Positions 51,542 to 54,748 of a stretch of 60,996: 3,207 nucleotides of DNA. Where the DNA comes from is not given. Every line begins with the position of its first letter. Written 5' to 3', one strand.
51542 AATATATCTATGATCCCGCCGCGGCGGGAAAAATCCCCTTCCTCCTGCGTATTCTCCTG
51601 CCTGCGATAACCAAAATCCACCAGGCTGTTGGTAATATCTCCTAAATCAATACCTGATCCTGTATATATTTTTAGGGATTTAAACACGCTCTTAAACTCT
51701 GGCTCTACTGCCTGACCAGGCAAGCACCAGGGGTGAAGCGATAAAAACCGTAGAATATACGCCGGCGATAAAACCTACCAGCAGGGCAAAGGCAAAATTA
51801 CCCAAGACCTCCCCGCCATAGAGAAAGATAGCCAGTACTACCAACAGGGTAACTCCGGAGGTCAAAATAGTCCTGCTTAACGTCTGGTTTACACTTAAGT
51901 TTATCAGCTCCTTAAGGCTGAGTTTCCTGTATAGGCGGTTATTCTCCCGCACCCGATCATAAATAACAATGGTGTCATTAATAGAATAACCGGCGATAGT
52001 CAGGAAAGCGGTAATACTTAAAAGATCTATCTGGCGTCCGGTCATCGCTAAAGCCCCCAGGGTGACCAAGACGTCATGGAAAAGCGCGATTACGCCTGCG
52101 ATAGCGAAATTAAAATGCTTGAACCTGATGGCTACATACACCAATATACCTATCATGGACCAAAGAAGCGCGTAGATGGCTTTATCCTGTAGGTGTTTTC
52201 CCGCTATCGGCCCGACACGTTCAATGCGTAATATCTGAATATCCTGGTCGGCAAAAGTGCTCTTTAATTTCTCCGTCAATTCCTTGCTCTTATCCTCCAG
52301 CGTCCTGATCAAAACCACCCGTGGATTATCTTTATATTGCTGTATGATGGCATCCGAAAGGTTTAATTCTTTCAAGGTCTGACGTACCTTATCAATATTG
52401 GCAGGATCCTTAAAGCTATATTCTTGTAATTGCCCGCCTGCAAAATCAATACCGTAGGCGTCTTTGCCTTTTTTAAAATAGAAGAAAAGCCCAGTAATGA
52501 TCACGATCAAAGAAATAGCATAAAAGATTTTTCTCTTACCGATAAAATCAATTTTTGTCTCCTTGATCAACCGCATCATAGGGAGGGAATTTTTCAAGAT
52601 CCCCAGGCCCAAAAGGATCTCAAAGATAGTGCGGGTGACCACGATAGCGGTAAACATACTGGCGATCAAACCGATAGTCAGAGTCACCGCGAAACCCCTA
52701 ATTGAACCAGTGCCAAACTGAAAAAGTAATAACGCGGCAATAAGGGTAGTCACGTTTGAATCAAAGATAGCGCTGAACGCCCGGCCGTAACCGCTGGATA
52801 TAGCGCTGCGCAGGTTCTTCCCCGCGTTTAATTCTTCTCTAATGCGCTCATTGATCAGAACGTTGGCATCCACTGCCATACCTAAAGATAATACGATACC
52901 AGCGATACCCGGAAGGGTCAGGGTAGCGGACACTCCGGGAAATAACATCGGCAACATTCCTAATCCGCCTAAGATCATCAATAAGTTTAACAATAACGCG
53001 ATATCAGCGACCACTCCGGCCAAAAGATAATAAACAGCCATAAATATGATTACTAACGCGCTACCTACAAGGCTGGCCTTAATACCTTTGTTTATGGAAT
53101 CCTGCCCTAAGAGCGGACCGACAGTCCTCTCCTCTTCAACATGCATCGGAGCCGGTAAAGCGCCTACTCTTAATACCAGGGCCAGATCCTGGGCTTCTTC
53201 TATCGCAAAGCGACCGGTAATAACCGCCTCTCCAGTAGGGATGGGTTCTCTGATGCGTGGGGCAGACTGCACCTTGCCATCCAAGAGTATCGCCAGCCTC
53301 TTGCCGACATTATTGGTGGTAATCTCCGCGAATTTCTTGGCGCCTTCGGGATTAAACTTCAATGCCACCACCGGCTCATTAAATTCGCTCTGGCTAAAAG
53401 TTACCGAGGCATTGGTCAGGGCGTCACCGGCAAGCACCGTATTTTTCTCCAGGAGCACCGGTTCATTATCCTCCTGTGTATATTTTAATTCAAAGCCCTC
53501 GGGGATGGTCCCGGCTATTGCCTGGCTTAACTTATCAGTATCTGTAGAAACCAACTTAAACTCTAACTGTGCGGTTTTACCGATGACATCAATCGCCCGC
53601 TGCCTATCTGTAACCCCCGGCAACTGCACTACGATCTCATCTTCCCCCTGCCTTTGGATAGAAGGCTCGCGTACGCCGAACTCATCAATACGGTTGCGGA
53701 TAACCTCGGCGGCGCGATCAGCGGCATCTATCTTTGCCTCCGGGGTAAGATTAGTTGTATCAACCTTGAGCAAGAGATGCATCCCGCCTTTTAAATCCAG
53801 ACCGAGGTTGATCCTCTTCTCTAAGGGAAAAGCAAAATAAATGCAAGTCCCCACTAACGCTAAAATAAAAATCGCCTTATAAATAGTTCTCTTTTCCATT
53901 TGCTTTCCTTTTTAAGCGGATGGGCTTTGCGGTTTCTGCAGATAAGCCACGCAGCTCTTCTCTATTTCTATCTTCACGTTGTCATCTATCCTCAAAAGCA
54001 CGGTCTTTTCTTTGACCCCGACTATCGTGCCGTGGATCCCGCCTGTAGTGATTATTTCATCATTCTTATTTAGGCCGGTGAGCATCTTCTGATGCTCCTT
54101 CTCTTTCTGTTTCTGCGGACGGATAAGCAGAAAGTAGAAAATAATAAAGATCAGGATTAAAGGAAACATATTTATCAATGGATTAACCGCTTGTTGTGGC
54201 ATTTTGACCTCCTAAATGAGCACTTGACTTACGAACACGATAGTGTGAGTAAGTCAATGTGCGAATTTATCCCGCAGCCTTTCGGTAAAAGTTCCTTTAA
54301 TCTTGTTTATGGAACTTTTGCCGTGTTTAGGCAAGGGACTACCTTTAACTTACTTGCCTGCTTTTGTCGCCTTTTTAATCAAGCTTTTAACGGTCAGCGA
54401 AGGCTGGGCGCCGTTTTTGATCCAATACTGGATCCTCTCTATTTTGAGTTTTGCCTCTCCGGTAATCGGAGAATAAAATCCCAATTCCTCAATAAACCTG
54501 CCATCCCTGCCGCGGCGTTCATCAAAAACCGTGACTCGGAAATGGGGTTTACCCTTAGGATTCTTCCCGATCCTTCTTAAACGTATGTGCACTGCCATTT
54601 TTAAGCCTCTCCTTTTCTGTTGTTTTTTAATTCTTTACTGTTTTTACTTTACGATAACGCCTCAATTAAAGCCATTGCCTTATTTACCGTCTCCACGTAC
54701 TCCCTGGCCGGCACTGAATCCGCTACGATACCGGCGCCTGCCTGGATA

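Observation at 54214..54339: Unrecognised modular structured repeat family placed directly against ribosome-binding sites (reference copy C; other copies at 34459-34582, 57768-57908 and 7900-8000)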

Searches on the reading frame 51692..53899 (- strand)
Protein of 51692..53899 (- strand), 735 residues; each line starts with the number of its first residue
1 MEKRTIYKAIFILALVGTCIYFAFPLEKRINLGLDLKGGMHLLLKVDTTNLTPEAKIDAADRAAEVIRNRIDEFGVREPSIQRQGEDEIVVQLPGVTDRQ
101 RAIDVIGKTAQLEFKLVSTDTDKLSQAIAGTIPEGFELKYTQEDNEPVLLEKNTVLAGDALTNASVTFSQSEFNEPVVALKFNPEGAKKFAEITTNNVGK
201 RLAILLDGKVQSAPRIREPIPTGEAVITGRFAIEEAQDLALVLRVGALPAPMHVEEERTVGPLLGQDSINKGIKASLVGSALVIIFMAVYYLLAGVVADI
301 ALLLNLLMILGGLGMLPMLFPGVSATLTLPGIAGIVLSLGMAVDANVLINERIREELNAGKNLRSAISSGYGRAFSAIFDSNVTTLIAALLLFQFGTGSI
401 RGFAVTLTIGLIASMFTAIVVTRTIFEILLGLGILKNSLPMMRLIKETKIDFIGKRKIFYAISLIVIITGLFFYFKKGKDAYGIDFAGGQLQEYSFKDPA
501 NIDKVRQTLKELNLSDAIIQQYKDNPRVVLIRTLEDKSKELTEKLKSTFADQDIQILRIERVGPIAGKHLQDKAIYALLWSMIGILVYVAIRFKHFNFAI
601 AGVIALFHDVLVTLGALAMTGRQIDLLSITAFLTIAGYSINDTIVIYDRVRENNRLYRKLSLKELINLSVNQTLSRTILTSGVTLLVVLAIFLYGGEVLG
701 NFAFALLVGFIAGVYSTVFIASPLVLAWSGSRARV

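Call 41: find_related_loci(query=window:51692-53899:-, collection=metagenome_contigs, flank=6500)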
Query window:51692-53899:- (735 aa) in metagenome_contigs; peptide patterns used: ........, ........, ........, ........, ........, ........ (x = any residue, [..] = any of these).
600 stretches matched a pattern (row limit reached: there are more); 541 encode a relative of the query (tblastn E <= 1e-3); the best 80 are kept; 80 distinct loci.
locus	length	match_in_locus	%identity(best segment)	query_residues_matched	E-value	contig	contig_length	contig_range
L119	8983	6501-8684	83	1-729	0e+0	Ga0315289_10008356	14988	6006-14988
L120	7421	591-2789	80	1-734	0e+0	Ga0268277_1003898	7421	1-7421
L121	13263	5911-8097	78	1-729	0e+0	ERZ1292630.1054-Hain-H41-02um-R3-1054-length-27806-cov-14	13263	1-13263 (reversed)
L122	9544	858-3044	77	1-729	0e+0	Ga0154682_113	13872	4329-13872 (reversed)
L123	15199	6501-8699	80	1-734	0e+0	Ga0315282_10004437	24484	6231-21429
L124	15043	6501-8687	77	1-729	0e+0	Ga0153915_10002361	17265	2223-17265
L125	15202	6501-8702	78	1-734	0e+0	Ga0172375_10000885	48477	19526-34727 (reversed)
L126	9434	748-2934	78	1-729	0e+0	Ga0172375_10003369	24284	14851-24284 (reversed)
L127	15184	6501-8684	78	1-729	0e+0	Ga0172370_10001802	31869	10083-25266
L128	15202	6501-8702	75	1-734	0e+0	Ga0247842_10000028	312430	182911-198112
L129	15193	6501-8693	76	1-732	0e+0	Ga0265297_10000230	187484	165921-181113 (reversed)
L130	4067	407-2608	76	1-734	0e+0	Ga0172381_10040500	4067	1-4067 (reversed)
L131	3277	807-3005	75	1-734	0e+0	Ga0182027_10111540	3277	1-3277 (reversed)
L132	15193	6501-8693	75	1-732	0e+0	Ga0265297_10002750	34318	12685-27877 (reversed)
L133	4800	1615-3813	75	1-734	0e+0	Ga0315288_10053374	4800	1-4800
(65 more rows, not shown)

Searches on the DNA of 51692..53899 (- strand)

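Call 42: search_with_rna_model(model_id=R1, sources=[L119, L120, L121, L122, L123, L124, L125, L126, L127, L128, L129, L130, L131, L132, L133, L134, L135, L136, L137, L138, L139, L140, L141, L142, L143, L144, L145, L146, L147, L148, L149, L150, L151, L152, L153, L154, L155, L156, L157, L158, L159, L160, L161, L162, L163, L164, L165, L166, L167, L168, L169, L170, L171, L172, L173, L174, L175, L176, L177, L178, L179, L180, L181, L182, L183, L184, L185, L186, L187, L188, L189, L190, L191, L192, L193, L194, L195, L196, L197, L198], max_evalue=0.01)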
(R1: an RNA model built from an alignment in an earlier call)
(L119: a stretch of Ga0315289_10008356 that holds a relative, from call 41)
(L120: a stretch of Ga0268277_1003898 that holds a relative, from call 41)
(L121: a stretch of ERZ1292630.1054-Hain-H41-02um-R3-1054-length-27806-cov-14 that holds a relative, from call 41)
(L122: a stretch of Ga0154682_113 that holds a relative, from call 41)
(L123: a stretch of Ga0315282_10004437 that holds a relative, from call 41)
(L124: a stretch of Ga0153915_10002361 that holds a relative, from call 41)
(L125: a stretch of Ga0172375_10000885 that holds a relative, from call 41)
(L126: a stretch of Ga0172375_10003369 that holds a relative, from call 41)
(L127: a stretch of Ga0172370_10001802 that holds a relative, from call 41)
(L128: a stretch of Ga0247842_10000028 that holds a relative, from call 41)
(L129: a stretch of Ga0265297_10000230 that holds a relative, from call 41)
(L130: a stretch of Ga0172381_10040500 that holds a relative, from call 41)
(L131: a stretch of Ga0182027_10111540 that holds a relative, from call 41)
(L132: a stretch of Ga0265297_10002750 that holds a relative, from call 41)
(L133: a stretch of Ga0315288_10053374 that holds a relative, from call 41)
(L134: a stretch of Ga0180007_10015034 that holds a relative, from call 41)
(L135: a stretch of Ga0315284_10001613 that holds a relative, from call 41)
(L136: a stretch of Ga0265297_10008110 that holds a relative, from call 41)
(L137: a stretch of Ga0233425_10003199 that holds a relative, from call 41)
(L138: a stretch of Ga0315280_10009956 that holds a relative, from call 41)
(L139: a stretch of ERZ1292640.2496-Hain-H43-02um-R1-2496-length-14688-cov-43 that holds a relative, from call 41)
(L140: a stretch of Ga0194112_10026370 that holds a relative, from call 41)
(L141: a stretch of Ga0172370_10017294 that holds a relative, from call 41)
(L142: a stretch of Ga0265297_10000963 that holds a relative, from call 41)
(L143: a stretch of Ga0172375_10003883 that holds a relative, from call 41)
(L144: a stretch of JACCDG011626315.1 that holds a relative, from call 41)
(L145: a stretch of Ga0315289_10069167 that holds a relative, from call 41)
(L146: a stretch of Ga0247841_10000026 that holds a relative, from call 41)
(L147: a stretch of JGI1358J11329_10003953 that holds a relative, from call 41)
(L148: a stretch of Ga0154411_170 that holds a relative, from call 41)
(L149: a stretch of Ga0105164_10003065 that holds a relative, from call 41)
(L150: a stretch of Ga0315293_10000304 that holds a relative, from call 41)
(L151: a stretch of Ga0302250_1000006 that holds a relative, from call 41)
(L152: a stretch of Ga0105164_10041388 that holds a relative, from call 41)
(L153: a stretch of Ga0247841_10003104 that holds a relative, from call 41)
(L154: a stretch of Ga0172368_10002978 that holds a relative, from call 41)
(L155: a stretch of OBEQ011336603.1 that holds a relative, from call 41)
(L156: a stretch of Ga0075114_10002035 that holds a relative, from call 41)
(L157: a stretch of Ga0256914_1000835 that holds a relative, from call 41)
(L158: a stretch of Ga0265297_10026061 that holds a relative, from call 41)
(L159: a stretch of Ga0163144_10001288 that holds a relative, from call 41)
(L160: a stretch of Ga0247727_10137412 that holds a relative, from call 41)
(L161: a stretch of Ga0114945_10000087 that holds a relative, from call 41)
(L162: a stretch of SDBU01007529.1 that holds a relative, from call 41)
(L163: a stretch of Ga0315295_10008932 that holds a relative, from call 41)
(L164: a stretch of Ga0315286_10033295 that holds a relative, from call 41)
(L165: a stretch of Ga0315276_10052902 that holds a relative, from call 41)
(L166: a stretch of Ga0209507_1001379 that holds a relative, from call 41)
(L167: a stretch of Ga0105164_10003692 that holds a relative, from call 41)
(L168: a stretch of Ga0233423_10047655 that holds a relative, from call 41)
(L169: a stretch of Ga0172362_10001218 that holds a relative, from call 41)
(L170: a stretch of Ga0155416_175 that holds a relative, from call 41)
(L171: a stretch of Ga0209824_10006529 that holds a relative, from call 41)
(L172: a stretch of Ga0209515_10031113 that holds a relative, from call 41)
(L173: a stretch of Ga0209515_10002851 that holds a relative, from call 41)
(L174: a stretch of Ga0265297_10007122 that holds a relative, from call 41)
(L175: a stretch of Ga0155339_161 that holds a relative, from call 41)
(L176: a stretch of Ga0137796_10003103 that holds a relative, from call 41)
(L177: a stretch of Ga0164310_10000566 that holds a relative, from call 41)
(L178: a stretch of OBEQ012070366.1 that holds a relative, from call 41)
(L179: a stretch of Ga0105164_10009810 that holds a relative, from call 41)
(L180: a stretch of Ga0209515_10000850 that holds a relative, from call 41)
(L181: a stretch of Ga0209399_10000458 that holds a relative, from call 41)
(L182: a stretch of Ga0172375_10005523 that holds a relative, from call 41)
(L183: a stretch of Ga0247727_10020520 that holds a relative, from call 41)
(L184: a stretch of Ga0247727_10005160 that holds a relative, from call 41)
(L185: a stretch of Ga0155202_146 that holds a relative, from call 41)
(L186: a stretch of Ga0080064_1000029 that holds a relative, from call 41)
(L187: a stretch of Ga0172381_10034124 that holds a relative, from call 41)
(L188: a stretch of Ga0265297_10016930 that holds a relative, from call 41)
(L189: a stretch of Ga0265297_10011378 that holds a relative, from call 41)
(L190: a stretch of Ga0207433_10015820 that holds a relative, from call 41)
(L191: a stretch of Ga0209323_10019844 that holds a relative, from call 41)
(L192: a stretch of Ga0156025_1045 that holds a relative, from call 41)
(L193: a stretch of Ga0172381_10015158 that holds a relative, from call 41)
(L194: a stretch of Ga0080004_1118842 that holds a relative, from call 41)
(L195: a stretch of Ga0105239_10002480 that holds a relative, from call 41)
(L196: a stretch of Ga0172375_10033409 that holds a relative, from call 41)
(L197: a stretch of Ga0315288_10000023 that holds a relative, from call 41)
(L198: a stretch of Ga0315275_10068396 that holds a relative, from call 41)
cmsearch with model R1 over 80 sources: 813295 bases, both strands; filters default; matches with E-value up to 0.01: 18.
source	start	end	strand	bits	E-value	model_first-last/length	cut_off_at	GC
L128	5880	5941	-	78.3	1.3e-12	1-62/62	no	0.4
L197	1284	1346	-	71.1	3.8e-11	1-62/62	no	0.38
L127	2652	2713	-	70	6.3e-11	1-62/62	no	0.42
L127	3188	3260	-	68.7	1.1e-10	1-62/62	no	0.42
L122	3105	3179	-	67.8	1.7e-10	1-62/62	no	0.33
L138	2591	2656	-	62.4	2.1e-09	1-62/62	no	0.48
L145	3742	3802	+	58.8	1.1e-08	1-62/62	no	0.49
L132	13648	13722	+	56.7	3e-08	1-62/62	no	0.43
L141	7074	7137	+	55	6.6e-08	1-62/62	no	0.39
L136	8568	8629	-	48.7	1.2e-06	1-62/62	no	0.4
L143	3073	3134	+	48.3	1.5e-06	1-62/62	no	0.39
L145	1028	1102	+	47.4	2.2e-06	1-62/62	no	0.4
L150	5941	6003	-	46.3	3.6e-06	1-62/62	no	0.4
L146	8763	8823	-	46.2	3.8e-06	1-62/62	no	0.39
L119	2502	2563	+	45.6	5.1e-06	1-62/62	no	0.52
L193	6862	6926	-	38.6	0.00013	1-62/62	no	0.37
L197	8809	8880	-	38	0.00018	1-62/62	no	0.29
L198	1174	1211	-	32.6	0.0022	1-62/62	no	0.66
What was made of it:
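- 18 hits in 813 kb of SecD-syntenic loci, at different spacers (calls 41, 42).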

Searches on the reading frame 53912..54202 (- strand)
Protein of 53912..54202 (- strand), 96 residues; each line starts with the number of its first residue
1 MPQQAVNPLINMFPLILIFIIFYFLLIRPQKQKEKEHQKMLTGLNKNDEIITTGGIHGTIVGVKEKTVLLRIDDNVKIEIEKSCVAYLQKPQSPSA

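Call 11: find_encoding_contigs(protein=window:53912-54202:-, flank=10000, max_places=6)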
Protein window:53912-54202:- (96 aa): no gene with exactly this product is on record in the collection.

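Call 84: search_protein_families(library=pfam, proteins=[window:53912-54202:-], max_evalue=0.0001)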
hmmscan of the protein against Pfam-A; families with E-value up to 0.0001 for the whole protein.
window:53912-54202:- (96 aa): 1 family
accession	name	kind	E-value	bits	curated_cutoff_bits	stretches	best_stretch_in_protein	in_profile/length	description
PF02699.20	YajC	-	1.2e-30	105.6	28.2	1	11-86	2-77/78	Preprotein translocase subunit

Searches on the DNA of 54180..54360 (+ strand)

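Call 16: search_rna_families(source=window, start=54180, end=54360, threshold=evalue, max_evalue=10, show_alignments=2)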
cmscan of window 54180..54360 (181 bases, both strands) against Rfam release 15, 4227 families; matches with E-value up to 10: 6.
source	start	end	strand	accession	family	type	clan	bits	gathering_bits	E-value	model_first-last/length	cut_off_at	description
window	54213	54290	+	RF02298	TtnuCD22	Gene; snRNA; snoRNA; CD-box;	-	15.9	85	0.99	1-77/77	no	Tetrahymena snoRNA TtnuCD22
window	54283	54323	+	RF03694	mir-266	Gene; miRNA;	-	15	80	2.1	1-83/83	no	mir-266 microRNA precursor family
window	54264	54315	+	RF01379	CRISPR-DR66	Gene; CRISPR;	CL00014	14.6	45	4.9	1-37/37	no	CRISPR RNA direct repeat element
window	54213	54271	+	RF00855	mir-254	Gene; miRNA;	-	13.6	70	4.2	1-63/63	no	mir-254 microRNA precursor family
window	54258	54300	+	RF02150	MESTIT1_3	Gene; lncRNA;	-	9.9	60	6.1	1-99/99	no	MEST intronic transcript 1, antisense RNA conserved region 3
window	54256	54360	+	RF01438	S_pombe_snR35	Gene; snRNA; snoRNA; HACA-box;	CL00028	9.2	35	8.2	1-120/172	3'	small nucleolar RNA snR35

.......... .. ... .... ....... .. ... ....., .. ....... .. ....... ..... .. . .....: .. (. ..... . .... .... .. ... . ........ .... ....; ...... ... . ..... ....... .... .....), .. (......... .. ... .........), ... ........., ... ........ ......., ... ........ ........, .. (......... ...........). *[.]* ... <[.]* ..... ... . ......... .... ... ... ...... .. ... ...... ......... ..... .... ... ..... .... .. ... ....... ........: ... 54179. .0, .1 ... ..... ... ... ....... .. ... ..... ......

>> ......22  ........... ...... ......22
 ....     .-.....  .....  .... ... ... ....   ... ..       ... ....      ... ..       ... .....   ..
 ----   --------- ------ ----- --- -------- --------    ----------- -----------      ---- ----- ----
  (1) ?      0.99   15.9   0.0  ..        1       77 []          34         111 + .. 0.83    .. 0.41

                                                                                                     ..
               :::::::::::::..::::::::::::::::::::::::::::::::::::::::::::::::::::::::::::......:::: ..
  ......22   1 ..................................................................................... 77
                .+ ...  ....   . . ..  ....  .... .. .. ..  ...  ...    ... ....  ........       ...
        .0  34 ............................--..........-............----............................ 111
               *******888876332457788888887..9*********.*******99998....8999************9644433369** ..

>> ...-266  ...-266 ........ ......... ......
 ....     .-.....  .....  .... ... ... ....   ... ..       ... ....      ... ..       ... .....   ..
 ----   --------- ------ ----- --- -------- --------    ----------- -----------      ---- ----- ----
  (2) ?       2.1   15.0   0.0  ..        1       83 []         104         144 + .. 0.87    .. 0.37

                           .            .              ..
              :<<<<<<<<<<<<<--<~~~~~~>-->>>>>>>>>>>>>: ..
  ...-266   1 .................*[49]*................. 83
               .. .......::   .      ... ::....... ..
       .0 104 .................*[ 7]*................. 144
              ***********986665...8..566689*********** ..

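Call 54: search_dna_similar(query=window:54205-54345:+, collection=plasmids, mode=distant, max_evalue=0.01)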
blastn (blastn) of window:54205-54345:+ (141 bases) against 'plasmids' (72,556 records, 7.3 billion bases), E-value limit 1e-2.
No match.

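Call 55: search_dna_similar(query=window:54205-54345:+, collection=phages, mode=distant, max_evalue=0.01)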
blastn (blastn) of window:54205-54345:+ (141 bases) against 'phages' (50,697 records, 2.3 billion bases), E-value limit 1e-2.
No match.
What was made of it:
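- No match in plasmids or phages (calls 54, 55).
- Tried and rejected: No blastn hits in plasmids or phages (calls 54, 55).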

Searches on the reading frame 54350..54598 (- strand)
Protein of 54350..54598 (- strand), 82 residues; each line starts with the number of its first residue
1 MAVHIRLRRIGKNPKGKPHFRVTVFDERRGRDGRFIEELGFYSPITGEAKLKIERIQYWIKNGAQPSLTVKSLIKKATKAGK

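Call 50: find_encoding_contigs(protein=window:54350-54598:-, flank=4000, max_places=10)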
Protein window:54350-54598:- (82 aa): no gene with exactly this product is on record in the collection.

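Call 84: search_protein_families(library=pfam, proteins=[window:54350-54598:-], max_evalue=0.0001)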
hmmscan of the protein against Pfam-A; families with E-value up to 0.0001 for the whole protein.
window:54350-54598:- (82 aa): 1 family
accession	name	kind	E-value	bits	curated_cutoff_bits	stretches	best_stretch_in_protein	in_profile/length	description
PF00886.24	Ribosomal_S16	-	8.1e-20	71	27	1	15-67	5-62/62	Ribosomal protein S16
